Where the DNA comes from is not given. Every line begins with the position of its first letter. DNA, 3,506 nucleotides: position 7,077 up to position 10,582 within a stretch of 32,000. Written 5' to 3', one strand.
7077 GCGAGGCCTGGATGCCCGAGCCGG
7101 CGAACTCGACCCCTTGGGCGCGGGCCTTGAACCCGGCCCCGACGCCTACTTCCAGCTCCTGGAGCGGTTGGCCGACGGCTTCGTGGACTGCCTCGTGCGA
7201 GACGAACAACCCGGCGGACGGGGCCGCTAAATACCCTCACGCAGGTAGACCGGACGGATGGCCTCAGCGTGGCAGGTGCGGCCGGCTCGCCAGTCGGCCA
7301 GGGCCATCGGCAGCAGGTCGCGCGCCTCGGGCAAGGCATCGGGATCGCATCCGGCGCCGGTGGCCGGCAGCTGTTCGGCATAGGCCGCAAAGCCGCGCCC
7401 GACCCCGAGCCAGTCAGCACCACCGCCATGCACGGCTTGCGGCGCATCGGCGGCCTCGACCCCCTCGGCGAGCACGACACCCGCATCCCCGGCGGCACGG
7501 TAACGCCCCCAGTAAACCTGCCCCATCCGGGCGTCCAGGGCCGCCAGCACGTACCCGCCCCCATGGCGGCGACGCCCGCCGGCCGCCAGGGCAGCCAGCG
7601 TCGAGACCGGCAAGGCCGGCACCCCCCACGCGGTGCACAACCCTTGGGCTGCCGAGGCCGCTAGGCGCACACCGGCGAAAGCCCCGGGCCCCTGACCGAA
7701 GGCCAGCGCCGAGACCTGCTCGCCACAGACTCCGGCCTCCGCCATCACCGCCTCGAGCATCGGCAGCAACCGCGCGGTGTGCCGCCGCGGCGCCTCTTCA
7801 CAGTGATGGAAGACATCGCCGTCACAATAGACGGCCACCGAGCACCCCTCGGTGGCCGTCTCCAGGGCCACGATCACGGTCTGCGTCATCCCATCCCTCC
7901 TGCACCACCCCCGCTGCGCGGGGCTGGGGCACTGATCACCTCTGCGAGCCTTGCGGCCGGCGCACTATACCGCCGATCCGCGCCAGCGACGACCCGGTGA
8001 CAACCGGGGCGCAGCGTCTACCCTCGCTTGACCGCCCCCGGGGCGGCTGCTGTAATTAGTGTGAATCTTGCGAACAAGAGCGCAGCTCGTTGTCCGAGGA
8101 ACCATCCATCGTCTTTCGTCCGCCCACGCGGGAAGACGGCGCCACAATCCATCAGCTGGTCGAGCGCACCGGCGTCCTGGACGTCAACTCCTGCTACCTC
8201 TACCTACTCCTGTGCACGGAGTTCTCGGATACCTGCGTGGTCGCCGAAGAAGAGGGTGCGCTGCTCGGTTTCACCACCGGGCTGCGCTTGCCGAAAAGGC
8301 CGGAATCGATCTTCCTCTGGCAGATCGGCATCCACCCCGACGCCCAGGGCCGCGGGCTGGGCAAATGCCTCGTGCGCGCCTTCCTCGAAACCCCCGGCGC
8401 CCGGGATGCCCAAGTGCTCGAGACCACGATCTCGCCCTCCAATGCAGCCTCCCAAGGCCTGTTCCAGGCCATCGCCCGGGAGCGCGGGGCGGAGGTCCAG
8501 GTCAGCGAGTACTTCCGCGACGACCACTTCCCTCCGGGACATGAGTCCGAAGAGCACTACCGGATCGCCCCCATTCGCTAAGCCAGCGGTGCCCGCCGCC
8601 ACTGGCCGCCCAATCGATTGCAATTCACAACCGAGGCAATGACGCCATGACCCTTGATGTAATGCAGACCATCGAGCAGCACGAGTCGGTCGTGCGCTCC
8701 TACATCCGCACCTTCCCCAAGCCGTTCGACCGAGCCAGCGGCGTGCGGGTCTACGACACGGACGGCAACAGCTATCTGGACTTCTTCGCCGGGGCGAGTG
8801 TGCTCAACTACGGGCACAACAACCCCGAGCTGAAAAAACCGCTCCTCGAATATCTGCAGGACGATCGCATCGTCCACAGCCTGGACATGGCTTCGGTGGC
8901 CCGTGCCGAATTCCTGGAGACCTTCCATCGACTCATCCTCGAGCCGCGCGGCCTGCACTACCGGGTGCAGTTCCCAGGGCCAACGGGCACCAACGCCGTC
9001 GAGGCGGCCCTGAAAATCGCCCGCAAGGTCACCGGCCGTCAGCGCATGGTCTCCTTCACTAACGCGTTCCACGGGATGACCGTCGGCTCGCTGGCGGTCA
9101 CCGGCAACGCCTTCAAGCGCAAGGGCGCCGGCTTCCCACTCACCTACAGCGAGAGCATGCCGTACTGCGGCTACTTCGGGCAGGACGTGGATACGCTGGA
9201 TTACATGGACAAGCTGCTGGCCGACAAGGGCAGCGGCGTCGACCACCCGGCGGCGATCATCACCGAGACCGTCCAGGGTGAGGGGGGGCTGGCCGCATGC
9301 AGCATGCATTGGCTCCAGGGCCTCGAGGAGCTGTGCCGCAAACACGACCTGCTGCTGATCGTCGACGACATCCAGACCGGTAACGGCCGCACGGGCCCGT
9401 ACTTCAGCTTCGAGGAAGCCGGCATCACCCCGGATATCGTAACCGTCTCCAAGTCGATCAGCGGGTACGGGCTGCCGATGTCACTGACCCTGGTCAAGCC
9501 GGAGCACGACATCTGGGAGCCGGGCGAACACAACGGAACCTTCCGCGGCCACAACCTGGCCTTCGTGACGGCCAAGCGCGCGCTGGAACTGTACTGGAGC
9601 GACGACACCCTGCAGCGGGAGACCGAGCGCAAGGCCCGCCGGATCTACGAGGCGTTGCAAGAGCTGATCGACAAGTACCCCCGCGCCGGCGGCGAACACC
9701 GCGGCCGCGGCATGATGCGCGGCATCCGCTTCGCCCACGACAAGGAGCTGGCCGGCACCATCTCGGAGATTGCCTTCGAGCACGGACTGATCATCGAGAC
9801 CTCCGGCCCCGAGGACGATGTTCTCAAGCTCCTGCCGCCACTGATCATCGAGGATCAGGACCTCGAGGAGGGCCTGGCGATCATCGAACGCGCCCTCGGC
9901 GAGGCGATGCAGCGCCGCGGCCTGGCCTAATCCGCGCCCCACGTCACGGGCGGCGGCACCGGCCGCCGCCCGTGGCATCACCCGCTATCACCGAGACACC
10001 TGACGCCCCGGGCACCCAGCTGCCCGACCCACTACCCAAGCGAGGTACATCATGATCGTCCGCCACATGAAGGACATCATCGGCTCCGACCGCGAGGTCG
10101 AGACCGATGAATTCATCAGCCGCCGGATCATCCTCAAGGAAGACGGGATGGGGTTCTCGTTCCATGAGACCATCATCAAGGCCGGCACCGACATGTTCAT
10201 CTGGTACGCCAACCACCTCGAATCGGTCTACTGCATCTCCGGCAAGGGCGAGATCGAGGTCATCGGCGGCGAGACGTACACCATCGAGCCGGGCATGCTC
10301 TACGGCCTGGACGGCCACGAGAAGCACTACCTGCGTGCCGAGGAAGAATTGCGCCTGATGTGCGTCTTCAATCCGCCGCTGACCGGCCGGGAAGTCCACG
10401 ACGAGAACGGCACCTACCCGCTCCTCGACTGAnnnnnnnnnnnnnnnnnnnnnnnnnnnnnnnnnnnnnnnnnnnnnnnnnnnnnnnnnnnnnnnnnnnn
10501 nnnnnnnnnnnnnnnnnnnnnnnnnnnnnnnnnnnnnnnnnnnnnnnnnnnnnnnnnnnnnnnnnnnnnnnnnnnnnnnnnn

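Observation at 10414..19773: Five co-directional, tightly spaced genes link an RND pump, a secreted DNA nuclease and the GTPase pair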

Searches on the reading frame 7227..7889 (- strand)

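Call 51: search_protein_families(library=pfam, proteins=[window:7227-7889:-])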
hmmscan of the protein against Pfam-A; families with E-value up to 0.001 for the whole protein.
window:7227-7889:- (220 aa): 1 family
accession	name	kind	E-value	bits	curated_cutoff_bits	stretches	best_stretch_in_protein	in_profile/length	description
PF00814.31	TsaD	-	3.5e-25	89.7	24.8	1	31-136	23-132/264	tRNA N6-adenosine threonylcarbamoyltransferase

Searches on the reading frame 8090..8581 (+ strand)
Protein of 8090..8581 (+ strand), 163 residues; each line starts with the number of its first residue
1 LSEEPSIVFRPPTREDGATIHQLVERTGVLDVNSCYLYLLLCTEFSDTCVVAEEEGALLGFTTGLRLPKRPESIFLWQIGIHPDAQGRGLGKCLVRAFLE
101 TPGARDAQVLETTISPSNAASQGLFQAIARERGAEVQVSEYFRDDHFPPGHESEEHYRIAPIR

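Call 82: search_protein_families(library=pfam, proteins=[window:8090-8581:+])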
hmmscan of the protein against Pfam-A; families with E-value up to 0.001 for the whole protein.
window:8090-8581:+ (163 aa): 4 families
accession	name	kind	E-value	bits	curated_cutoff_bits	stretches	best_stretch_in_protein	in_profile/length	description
PF00583.31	Acetyltransf_1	-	3.5e-12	47.1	20.7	1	41-126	24-112/116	Acetyltransferase (GNAT) family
PF13508.13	Acetyltransf_7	-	5.2e-08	33.6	27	1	47-115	3-68/84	Acetyltransferase (GNAT) domain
PF13302.13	Acetyltransf_3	-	0.00013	23.1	25.4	1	49-126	56-133/138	Acetyltransferase (GNAT) domain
PF08445.16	FR47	-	0.00021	21.6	22.1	1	75-129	23-76/86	FR47-like protein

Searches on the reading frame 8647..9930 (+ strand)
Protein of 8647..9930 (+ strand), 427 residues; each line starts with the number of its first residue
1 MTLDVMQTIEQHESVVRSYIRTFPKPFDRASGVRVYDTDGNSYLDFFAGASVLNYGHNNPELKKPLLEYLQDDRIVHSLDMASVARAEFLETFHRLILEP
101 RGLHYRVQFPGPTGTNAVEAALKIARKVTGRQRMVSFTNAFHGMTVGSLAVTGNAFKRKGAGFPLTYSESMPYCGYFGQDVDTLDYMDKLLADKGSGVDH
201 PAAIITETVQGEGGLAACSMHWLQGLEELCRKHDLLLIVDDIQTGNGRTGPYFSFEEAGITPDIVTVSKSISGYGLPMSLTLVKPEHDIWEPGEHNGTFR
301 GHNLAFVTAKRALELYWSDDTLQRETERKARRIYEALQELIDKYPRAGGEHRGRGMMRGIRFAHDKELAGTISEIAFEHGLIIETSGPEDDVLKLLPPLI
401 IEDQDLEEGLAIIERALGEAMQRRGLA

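Call 3: search_protein_families(library=pfam, proteins=[window:8647-9930:+])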
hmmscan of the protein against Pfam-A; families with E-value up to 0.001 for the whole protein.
window:8647-9930:+ (427 aa): 1 family
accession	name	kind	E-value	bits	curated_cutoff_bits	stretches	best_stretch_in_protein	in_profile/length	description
PF00202.27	Aminotran_3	-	4.7e-78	263.1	30.5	1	26-417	12-403/403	Aminotransferase class-III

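Call 4: search_protein_families(library=ncbifam, proteins=[window:8647-9930:+])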
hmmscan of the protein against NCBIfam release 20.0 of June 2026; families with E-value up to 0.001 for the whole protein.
window:8647-9930:+ (427 aa): 69 families (the best 25 are shown)
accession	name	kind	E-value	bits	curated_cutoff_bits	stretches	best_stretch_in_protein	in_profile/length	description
NF006733.0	PRK09264.1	subfamily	2.5e-200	665.4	438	1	6-423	4-420/425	diaminobutyrate--2-oxoglutarate transaminase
TIGR02407.1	ectoine_ectB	equivalog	6.5e-192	637.6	552.2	1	8-418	2-411/412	diaminobutyrate--2-oxoglutarate transaminase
TIGR00709.1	dat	subfamily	1.7e-141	471.8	401.6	1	7-422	5-438/442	diaminobutyrate--2-oxoglutarate transaminase family protein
NF005393.0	PRK06938.1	subfamily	2.7e-98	329.4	671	1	6-422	32-467/469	diaminobutyrate--2-oxoglutarate transaminase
NF005386.0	PRK06931.1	equivalog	3.8e-97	325.8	753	1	9-422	26-457/461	diaminobutyrate--2-oxoglutarate transaminase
NF004426.0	PRK05769.1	equivalog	9.7e-81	271.8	552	1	8-419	20-439/441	acetyl ornithine aminotransferase family protein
NF005993.0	PRK08117.1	subfamily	1.1e-76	258.2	574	1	26-421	28-431/433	aspartate aminotransferase family protein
TIGR00707.1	argD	subfamily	9.3e-74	248.5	410.05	1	24-417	10-380/381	acetylornithine/succinylornithine family transaminase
NF002797.0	PRK02936.1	equivalog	1.4e-71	241.3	496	1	17-419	6-379/385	acetylornithine transaminase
NF002874.0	PRK03244.1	equivalog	1.3e-67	228.3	457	1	10-421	12-396/399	acetylornithine transaminase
NF002325.0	PRK01278.1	subfamily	4.5e-67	226.4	372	1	15-421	6-390/395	acetylornithine transaminase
NF053554.1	prodigi_MAP_PigE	equivalog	1.3e-63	215.6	850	1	25-420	402-779/837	prodigiosin MAP biosynthesis aminotransferase PigE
NF049976.1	AmadipTransam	equivalog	1.6e-61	208.5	650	1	16-419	7-414/416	2-aminoadipate transaminase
NF005985.0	PRK08088.1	equivalog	2.9e-61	207.4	713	1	12-421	12-425/426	4-aminobutyrate--2-oxoglutarate transaminase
NF003273.0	PRK04260.1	equivalog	3.5e-61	206.9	616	1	27-414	15-372/376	acetylornithine transaminase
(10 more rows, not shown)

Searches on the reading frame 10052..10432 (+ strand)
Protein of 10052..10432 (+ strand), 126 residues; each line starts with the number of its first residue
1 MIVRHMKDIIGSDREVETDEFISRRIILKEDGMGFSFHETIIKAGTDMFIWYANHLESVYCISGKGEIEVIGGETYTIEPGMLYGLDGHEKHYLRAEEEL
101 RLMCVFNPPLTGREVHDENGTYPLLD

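Call 82: search_protein_families(library=pfam, proteins=[window:10052-10432:+])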
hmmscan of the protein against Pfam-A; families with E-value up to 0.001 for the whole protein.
window:10052-10432:+ (126 aa): 2 families
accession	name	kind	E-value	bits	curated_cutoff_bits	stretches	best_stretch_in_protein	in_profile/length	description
PF06339.18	Ectoine_synth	-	9.1e-59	197.7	27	1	1-124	1-125/127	Ectoine synthase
PF07883.17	Cupin_2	-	1.1e-08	35.1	27.2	1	54-106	18-70/70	Cupin domain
